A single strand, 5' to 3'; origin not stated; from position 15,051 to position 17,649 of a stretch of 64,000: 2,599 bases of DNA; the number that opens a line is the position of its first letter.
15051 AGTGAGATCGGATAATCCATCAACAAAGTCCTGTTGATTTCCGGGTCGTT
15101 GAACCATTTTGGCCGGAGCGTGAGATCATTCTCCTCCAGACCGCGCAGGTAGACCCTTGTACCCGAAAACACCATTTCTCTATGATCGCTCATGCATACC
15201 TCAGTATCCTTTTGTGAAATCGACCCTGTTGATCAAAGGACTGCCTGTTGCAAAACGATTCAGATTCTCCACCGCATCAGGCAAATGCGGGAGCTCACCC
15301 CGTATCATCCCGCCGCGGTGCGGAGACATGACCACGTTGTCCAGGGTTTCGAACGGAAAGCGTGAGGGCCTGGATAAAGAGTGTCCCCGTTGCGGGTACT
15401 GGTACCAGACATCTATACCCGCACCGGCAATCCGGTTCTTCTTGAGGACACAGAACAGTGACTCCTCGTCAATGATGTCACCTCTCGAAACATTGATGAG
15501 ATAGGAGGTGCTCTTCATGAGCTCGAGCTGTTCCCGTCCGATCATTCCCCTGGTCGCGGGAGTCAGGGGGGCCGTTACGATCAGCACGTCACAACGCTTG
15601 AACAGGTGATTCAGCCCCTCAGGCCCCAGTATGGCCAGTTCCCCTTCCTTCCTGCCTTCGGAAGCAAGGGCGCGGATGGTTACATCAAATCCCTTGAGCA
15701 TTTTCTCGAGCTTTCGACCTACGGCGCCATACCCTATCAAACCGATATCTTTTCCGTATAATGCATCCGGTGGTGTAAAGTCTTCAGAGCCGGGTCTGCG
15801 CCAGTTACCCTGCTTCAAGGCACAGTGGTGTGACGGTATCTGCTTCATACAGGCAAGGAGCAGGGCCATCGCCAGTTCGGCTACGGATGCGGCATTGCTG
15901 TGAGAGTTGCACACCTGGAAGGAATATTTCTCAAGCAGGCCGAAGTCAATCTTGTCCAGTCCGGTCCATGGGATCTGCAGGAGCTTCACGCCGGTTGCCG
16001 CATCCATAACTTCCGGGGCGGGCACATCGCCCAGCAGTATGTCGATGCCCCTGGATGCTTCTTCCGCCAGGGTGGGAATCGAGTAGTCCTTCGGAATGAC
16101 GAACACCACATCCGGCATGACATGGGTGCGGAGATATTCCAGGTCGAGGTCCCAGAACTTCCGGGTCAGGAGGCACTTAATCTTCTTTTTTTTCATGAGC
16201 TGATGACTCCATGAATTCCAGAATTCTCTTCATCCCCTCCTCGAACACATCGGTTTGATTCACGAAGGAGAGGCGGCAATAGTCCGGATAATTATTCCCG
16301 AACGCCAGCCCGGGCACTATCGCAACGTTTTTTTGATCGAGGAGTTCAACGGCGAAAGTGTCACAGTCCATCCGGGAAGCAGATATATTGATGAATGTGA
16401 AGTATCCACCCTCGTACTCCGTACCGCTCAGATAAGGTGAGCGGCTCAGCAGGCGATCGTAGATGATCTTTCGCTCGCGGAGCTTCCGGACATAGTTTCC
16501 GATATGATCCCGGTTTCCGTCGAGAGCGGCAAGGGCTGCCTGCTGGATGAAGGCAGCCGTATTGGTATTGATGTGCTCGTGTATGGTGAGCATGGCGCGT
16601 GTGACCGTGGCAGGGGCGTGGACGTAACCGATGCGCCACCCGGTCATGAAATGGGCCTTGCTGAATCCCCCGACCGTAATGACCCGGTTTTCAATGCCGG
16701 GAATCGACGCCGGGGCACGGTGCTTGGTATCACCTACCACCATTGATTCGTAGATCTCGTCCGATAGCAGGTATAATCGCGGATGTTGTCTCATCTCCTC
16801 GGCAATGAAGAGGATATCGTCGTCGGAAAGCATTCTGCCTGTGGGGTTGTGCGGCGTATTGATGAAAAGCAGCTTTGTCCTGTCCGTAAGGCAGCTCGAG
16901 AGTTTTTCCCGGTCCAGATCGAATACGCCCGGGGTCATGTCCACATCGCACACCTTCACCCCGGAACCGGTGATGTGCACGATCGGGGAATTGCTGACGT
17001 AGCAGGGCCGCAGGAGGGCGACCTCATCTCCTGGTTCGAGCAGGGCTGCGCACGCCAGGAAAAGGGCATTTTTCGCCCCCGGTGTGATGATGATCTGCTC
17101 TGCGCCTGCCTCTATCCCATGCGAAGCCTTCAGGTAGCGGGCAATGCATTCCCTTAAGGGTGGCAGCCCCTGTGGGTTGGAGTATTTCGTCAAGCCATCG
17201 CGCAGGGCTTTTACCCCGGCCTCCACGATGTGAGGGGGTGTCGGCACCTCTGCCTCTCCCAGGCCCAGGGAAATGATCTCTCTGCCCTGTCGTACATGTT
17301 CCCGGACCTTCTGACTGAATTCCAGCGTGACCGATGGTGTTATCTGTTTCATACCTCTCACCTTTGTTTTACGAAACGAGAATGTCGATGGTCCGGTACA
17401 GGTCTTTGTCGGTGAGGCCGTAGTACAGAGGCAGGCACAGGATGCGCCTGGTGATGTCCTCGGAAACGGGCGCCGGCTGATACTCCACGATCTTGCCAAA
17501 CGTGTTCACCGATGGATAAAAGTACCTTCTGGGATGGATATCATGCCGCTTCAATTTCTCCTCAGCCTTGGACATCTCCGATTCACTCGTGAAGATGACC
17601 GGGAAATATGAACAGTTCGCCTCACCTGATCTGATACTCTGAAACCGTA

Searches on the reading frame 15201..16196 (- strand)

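Call 34: search_protein_families(library=pfam, proteins=[window:15201-16196:-], max_evalue=0.00001)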
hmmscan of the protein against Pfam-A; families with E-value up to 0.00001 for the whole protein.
window:15201-16196:- (331 aa): 2 families
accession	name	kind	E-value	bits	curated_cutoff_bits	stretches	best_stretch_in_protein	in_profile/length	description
PF02826.25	2-Hacid_dh_C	-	1.3e-44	152.1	25.1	1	110-295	1-178/178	D-isomer specific 2-hydroxyacid dehydrogenase, NAD binding domain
PF00389.36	2-Hacid_dh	-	6.6e-07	29.5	24.6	1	42-225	32-103/134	D-isomer specific 2-hydroxyacid dehydrogenase, catalytic domain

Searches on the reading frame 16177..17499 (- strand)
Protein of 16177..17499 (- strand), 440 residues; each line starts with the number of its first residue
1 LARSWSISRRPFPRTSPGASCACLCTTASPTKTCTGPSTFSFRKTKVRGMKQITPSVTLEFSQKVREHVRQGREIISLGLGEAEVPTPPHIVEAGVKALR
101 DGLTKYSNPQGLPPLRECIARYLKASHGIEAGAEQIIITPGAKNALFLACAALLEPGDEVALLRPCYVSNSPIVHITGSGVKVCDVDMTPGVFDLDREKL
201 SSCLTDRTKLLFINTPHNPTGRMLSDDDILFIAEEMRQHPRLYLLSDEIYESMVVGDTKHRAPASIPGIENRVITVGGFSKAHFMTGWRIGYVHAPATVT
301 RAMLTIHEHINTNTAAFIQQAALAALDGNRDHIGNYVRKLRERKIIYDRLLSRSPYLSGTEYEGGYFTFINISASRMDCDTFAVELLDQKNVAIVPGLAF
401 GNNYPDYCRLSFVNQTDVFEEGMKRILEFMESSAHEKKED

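Call 34: search_protein_families(library=pfam, proteins=[window:16177-17499:-], max_evalue=0.00001)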
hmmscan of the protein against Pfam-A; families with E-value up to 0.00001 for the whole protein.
window:16177-17499:- (440 aa): 1 family
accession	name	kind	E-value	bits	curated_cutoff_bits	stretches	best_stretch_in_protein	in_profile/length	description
PF00155.27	Aminotran_1_2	-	2.8e-54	185.1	19.7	1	74-416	2-352/361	Aminotransferase class I and II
